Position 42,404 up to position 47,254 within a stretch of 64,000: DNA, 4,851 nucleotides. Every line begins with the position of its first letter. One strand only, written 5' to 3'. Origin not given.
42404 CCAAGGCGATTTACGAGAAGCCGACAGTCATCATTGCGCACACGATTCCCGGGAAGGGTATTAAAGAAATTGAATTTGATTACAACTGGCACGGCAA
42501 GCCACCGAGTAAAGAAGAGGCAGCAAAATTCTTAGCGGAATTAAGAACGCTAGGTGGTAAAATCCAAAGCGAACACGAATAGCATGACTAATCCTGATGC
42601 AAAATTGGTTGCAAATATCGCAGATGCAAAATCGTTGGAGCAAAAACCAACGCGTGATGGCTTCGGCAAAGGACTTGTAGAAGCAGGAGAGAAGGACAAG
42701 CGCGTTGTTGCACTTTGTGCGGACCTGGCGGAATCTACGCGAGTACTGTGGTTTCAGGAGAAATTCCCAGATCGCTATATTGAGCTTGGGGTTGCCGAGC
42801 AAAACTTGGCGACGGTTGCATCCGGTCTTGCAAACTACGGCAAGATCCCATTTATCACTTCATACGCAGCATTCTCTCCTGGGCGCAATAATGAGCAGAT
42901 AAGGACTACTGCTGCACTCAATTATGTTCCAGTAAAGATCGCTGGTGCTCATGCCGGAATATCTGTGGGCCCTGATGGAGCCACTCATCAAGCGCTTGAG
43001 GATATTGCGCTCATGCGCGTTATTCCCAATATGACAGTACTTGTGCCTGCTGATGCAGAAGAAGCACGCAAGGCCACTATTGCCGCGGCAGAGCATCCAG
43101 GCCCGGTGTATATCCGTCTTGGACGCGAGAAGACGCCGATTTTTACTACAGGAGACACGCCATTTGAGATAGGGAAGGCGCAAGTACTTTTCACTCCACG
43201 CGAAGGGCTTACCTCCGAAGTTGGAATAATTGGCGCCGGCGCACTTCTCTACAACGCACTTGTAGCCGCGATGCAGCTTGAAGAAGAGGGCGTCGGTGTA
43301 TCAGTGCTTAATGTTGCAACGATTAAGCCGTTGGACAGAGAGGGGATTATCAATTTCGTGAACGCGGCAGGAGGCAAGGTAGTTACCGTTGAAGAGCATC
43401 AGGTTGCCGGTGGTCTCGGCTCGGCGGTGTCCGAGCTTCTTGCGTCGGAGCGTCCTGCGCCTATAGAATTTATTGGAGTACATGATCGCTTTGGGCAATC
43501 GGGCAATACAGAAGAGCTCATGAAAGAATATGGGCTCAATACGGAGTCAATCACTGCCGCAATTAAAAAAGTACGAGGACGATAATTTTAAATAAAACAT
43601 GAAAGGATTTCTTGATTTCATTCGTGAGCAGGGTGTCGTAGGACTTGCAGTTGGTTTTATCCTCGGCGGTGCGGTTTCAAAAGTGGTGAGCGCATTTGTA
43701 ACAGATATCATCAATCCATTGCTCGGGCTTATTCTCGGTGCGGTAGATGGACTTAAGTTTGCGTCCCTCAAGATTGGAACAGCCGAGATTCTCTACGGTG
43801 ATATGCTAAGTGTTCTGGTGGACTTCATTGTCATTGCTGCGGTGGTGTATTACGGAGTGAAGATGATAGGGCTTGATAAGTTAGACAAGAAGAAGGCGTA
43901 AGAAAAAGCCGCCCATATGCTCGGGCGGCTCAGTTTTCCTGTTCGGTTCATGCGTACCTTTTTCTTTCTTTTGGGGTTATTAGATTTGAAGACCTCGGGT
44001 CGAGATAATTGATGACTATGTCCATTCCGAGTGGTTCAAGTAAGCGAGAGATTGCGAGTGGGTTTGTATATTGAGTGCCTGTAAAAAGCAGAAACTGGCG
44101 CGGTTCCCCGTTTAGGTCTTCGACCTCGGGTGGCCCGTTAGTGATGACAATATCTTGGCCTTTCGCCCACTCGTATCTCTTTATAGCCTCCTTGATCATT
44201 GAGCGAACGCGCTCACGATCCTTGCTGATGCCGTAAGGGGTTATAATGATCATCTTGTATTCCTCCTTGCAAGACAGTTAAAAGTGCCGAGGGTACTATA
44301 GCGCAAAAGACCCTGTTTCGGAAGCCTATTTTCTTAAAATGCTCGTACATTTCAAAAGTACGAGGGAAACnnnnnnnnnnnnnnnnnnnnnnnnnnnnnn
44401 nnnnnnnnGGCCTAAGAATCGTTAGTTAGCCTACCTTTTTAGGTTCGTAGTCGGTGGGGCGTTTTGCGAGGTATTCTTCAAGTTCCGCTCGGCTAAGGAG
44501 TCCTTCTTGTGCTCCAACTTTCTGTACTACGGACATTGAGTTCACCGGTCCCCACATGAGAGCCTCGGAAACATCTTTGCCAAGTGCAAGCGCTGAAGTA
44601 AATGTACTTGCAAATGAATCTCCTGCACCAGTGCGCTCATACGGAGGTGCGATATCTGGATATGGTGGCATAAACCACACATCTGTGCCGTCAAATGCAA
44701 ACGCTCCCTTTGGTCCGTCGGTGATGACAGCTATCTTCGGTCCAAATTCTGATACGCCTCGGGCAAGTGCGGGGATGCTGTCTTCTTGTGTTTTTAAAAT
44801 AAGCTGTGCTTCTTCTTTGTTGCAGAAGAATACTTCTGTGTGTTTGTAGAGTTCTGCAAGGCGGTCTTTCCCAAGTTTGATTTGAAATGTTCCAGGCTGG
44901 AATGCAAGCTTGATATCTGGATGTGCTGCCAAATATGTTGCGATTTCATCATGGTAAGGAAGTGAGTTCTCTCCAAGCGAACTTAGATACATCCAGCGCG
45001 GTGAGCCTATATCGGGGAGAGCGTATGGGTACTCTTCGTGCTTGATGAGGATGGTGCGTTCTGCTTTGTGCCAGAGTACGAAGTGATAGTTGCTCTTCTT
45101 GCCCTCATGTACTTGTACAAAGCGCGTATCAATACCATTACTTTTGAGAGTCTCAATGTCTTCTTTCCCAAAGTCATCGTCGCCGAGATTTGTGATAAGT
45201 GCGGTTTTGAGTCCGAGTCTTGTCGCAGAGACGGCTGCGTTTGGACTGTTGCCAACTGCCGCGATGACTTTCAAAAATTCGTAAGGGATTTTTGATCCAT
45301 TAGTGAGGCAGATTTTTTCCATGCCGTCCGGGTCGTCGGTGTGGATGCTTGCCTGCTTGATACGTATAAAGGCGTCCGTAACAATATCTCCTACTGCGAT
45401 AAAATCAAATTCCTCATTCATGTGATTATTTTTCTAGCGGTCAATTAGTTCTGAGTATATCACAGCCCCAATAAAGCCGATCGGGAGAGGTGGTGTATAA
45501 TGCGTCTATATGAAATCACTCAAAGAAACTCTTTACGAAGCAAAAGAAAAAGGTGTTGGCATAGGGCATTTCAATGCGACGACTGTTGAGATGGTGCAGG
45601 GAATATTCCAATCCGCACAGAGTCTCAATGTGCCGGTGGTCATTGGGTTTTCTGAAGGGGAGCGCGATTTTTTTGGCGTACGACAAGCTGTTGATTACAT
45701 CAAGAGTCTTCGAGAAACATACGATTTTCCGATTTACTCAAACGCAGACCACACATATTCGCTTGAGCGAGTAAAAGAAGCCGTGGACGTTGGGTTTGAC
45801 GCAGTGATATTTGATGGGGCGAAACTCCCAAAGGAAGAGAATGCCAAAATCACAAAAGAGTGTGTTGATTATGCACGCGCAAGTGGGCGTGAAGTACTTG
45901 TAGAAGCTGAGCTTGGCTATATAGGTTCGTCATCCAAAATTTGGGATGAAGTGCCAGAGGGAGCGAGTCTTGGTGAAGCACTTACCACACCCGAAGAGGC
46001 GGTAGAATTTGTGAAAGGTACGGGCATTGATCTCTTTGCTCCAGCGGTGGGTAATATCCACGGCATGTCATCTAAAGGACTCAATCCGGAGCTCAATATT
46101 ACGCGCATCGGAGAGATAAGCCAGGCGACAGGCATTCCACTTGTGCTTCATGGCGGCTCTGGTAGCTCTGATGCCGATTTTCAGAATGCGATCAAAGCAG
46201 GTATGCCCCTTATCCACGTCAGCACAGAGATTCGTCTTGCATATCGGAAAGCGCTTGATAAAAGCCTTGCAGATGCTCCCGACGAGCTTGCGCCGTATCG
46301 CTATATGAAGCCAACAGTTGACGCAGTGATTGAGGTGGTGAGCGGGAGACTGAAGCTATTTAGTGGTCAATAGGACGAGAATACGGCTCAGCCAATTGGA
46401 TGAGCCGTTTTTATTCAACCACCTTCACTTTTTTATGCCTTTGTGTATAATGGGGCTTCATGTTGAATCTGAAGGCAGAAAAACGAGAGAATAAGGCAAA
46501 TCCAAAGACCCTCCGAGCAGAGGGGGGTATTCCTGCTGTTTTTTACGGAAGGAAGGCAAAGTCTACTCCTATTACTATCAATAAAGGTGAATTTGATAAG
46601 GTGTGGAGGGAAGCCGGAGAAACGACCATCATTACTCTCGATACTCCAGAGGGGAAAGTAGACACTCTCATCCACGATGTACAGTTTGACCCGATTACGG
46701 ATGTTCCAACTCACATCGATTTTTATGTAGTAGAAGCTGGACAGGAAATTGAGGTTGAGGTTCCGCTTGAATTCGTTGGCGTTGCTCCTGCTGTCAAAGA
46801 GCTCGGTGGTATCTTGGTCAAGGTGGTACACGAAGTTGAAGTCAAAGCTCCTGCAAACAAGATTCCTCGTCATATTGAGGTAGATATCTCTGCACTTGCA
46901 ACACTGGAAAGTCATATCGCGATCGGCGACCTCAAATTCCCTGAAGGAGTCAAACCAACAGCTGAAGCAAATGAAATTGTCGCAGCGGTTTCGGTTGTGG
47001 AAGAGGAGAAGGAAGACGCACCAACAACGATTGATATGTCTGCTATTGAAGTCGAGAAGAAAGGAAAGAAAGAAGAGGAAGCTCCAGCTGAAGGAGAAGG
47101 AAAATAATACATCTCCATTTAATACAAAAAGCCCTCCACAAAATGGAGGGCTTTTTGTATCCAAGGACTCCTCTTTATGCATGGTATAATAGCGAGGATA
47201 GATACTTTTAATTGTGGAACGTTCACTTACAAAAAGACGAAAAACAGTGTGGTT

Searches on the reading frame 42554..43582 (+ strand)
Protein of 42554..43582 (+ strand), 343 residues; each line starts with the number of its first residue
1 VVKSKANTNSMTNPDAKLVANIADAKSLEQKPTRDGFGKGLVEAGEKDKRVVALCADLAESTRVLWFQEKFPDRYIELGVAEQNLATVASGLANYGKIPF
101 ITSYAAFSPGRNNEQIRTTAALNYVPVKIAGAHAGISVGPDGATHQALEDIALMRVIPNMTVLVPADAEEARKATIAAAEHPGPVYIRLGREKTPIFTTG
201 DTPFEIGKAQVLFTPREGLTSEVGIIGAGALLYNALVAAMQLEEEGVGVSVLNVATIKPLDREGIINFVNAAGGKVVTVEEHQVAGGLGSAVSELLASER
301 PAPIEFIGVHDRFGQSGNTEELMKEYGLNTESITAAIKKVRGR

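Call 66: search_protein_families(library=pfam, proteins=[window:42554-43582:+], max_evalue=0.001)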
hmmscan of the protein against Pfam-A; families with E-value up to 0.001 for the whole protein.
window:42554-43582:+ (343 aa): 3 families
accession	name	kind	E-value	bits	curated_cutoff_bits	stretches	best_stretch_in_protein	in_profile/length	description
PF02779.29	Transket_pyr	-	2.8e-42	144.8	27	1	32-194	4-172/174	Transketolase, pyrimidine binding domain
PF02780.25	Transketolase_C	-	9.3e-25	87.4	25.9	1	221-333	10-124/124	Transketolase, C-terminal domain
PF22613.1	Transketolase_C_1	-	1.8e-05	25.3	27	1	220-328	11-112/113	Transketolase-like TK C-terminal domain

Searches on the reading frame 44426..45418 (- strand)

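Call 66: search_protein_families(library=pfam, proteins=[window:44426-45418:-], max_evalue=0.001)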
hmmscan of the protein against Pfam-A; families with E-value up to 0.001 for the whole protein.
window:44426-45418:- (330 aa): 1 family
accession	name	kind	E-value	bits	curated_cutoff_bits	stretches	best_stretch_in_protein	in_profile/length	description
PF00294.29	PfkB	-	2.1e-34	119.7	25.8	1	56-306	37-298/302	pfkB family carbohydrate kinase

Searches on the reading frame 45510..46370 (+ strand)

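Call 66: search_protein_families(library=pfam, proteins=[window:45510-46370:+], max_evalue=0.001)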
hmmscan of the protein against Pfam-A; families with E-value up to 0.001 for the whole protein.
window:45510-46370:+ (287 aa): 2 families
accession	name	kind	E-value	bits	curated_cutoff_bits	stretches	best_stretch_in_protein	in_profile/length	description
PF01116.26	F_bP_aldolase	-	3.6e-73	246.9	25.5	1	3-285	2-273/277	Fructose-bisphosphate aldolase class-II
PF02581.23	TMP-TENI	-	3.3e-05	23.8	27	0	150-239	94-178/180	Thiamine monophosphate synthase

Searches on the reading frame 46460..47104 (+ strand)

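Call 66: search_protein_families(library=pfam, proteins=[window:46460-47104:+], max_evalue=0.001)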
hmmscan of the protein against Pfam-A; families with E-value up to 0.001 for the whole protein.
window:46460-47104:+ (215 aa): 2 families
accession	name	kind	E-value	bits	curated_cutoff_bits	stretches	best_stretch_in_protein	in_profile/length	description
PF01386.24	Ribosomal_L25p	-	8.4e-23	81.1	23.6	1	4-88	1-82/82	Ribosomal L25p family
PF14693.11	Ribosomal_TL5_C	-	3e-22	79.2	27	1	96-179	1-82/84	Ribosomal protein TL5, C-terminal domain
